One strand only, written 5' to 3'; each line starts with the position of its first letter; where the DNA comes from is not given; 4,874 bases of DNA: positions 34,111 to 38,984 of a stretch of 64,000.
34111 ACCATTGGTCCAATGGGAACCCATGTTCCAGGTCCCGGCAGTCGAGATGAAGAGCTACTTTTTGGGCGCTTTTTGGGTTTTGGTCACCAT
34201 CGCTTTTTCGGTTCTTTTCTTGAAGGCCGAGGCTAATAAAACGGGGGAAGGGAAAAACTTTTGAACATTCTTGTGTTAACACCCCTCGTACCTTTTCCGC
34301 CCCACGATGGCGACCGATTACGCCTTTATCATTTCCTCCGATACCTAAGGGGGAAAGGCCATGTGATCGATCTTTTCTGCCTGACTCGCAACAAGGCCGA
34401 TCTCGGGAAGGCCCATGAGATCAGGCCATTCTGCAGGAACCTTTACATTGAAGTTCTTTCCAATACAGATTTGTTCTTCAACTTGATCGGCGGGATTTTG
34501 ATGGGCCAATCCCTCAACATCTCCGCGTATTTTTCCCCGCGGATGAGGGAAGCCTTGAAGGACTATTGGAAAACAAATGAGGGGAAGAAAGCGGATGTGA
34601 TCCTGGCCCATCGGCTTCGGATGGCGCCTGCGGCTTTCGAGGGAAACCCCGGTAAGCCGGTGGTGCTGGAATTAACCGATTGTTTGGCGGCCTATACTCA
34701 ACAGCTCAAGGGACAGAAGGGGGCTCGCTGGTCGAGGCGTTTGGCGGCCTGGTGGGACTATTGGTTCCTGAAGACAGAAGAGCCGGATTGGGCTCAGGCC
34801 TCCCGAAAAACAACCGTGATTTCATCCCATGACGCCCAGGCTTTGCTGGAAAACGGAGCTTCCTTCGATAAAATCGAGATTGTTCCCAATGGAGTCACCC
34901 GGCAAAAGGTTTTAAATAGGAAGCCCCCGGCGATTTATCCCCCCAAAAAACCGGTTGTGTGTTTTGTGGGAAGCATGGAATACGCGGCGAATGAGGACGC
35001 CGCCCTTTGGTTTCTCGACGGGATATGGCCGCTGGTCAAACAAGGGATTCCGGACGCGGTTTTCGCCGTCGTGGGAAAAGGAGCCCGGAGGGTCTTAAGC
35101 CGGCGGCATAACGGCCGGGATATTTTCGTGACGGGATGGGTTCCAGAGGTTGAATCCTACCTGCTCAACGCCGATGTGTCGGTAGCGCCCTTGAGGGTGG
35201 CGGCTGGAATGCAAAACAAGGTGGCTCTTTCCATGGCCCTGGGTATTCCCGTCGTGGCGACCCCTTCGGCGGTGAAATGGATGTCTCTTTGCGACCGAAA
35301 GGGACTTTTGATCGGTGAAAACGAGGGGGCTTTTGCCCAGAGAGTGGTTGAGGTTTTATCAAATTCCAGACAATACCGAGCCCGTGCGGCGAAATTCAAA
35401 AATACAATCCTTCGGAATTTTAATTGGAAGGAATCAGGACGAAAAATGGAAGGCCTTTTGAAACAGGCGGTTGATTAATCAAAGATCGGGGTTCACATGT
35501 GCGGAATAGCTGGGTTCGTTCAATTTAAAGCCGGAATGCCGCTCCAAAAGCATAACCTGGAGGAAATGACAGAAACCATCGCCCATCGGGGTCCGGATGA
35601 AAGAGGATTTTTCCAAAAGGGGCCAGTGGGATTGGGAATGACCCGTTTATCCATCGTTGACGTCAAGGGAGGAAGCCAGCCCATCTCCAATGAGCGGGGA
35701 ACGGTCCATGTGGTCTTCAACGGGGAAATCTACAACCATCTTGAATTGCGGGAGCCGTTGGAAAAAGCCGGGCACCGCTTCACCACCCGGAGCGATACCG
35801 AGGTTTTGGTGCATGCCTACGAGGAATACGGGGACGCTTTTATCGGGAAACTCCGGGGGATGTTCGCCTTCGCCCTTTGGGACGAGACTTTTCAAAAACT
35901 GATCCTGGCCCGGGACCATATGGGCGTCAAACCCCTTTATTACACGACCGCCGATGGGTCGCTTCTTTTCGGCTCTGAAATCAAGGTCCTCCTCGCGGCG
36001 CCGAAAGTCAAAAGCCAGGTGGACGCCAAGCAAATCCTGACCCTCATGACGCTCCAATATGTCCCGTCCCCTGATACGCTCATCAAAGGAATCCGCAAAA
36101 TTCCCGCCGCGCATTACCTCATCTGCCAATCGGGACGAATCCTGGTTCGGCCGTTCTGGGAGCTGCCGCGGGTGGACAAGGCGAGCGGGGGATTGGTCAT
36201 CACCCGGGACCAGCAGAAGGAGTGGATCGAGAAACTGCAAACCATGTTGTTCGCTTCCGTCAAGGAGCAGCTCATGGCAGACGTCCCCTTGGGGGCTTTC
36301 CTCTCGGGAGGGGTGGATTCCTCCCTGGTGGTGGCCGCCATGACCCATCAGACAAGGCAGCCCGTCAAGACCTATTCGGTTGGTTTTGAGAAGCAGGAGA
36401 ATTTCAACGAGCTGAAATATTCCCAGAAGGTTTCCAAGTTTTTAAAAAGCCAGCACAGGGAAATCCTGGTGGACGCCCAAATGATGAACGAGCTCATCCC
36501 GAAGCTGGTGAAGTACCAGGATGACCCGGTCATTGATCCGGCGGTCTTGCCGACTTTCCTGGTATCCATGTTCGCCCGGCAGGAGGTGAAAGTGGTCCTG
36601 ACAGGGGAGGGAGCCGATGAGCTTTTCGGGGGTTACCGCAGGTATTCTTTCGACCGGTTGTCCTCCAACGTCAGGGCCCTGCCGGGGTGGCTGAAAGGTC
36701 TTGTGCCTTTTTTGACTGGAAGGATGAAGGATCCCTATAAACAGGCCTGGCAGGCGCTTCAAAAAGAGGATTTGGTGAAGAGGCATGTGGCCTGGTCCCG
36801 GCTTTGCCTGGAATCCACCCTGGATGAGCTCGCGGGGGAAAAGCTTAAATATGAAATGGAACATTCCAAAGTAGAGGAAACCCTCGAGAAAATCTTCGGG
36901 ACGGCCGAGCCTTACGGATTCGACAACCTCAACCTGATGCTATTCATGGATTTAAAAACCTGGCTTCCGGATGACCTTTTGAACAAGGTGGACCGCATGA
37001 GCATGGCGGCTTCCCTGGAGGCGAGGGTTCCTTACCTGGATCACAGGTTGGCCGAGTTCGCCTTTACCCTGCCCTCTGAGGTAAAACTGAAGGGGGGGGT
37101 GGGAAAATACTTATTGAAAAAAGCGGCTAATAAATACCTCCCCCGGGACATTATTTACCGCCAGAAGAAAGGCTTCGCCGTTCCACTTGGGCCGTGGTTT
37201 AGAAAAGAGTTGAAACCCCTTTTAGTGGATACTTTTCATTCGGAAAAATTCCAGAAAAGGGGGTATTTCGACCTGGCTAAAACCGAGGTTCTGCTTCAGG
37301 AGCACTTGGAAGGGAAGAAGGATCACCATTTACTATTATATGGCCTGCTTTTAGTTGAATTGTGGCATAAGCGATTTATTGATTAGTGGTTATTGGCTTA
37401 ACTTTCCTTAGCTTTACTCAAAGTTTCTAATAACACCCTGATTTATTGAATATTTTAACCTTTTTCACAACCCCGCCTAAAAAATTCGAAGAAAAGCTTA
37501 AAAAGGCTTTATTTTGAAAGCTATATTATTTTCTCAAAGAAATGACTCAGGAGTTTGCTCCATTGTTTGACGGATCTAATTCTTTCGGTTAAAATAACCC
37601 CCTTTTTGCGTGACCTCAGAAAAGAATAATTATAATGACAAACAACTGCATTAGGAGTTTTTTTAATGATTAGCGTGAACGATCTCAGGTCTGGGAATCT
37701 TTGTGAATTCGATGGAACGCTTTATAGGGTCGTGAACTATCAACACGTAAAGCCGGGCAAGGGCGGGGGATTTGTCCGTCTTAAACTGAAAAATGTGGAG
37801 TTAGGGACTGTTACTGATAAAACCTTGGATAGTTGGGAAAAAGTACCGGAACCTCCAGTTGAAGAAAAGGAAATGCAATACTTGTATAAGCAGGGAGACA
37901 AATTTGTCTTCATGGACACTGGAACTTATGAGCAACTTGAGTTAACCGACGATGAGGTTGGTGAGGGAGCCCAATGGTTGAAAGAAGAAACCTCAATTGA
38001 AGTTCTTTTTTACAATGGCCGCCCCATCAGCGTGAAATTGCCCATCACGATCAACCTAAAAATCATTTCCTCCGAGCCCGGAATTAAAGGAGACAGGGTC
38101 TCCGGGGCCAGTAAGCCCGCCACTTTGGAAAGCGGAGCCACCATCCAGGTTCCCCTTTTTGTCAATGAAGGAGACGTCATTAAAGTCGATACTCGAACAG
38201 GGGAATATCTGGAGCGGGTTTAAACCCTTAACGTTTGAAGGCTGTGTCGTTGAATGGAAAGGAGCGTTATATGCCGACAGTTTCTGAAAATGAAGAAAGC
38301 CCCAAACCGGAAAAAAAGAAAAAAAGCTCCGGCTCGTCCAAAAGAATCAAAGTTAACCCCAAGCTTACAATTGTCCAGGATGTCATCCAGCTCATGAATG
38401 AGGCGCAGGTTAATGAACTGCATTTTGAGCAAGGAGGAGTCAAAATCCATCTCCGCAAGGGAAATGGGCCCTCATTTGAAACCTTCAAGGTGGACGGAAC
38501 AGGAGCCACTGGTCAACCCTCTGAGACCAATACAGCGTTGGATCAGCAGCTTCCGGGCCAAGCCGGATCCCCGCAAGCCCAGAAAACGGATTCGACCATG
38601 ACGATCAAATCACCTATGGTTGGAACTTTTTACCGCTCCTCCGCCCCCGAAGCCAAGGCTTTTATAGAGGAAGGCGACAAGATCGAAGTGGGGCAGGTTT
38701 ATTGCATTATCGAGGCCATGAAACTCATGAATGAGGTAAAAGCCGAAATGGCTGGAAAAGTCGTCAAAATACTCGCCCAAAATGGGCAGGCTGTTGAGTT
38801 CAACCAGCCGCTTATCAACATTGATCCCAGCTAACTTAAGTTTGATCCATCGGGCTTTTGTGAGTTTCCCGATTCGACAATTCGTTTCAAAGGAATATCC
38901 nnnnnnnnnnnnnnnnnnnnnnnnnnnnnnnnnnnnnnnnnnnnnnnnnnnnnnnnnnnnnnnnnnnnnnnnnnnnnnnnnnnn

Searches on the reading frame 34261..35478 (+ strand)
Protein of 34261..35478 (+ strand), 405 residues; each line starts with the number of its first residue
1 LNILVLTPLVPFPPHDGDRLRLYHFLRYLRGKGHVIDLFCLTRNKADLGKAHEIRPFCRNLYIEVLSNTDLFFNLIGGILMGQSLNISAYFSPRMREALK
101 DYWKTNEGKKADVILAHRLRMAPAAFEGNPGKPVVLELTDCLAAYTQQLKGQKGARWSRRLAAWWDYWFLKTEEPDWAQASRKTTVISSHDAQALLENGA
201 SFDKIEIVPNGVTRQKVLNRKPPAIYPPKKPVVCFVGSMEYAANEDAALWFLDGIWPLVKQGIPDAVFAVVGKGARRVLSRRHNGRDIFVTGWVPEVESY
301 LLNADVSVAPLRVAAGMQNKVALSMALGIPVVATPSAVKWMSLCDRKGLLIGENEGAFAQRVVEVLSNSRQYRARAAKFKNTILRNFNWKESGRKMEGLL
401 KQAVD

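Call 15: search_protein_families(library=pfam, proteins=[window:34261-35478:+], max_evalue=0.001)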
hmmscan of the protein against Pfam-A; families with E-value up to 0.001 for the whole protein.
window:34261-35478:+ (405 aa): 4 families
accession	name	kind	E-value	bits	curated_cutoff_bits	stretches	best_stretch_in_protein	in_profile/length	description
PF13692.12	Glyco_trans_1_4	-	5.2e-25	88.8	27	1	230-368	1-142/142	Glycosyl transferases group 1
PF00534.26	Glycos_transf_1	-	1.1e-08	35.2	26.4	1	227-376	12-165/172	Glycosyl transferases group 1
PF13439.12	Glyco_transf_4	-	1.2e-08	35.7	28.5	1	22-213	8-167/170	Glycosyltransferase Family 4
PF13579.12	Glyco_trans_4_4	-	9.1e-08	33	29.7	1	91-211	59-158/158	Glycosyl transferase 4-like domain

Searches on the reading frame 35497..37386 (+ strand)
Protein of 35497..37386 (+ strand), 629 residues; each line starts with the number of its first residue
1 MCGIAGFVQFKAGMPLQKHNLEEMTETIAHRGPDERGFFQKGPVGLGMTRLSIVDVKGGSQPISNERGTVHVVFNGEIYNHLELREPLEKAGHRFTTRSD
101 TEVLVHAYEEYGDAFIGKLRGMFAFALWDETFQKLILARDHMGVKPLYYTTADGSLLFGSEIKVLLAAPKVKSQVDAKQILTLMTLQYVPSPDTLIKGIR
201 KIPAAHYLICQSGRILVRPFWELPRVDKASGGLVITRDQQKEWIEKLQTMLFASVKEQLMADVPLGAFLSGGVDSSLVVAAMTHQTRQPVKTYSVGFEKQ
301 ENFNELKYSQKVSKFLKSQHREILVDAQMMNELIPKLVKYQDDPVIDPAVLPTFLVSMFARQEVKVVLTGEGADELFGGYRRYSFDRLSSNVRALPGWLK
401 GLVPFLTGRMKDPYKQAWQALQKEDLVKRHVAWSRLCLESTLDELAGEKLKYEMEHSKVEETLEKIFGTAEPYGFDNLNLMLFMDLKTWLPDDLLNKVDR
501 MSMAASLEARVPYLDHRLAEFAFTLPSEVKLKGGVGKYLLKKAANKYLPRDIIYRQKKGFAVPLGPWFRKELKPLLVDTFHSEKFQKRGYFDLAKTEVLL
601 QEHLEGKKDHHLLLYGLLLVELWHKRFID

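Call 15: search_protein_families(library=pfam, proteins=[window:35497-37386:+], max_evalue=0.001)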
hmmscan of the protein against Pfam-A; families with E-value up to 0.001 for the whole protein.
window:35497-37386:+ (629 aa): 4 families
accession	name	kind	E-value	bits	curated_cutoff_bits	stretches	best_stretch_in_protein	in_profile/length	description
PF00733.27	Asn_synthase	-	1.6e-100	337.7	21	1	248-625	3-354/354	Asparagine synthase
PF13537.11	GATase_7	-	1.6e-47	161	25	1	49-167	2-123/123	Glutamine amidotransferase domain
PF13522.11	GATase_6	-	2.8e-41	141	27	1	33-161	1-130/130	Glutamine amidotransferase domain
PF12481.13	DUF3700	-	6.4e-05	23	27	1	113-166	123-177/228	Aluminium induced protein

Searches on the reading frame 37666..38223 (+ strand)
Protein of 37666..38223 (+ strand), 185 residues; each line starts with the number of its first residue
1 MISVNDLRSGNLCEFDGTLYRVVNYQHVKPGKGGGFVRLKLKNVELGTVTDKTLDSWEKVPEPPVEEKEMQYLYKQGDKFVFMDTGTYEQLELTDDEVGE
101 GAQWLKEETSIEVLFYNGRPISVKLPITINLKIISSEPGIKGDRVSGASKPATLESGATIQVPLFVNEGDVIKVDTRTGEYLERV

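Call 15: search_protein_families(library=pfam, proteins=[window:37666-38223:+], max_evalue=0.001)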
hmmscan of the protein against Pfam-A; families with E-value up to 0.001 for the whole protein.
window:37666-38223:+ (185 aa): 3 families
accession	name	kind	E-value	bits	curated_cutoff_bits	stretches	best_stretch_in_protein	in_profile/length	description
PF09285.17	Elong-fact-P_C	-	7.4e-27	93.3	25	1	129-184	1-56/56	Elongation factor P, C-terminal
PF01132.26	EFP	-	1.3e-23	83.1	27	1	68-121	1-54/54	Elongation factor P (EF-P) OB domain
PF08207.18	EFP_N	-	7.4e-21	74.3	23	1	3-60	1-58/58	Elongation factor P (EF-P) KOW-like domain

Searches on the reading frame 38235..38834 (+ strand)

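Call 15: search_protein_families(library=pfam, proteins=[window:38235-38834:+], max_evalue=0.001)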
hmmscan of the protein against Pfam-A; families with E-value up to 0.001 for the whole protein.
window:38235-38834:+ (199 aa): 1 family
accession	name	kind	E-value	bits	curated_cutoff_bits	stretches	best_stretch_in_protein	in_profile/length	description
PF00364.28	Biotin_lipoyl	-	1.8e-24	85.8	22.1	1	123-196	2-73/73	Biotin-requiring enzyme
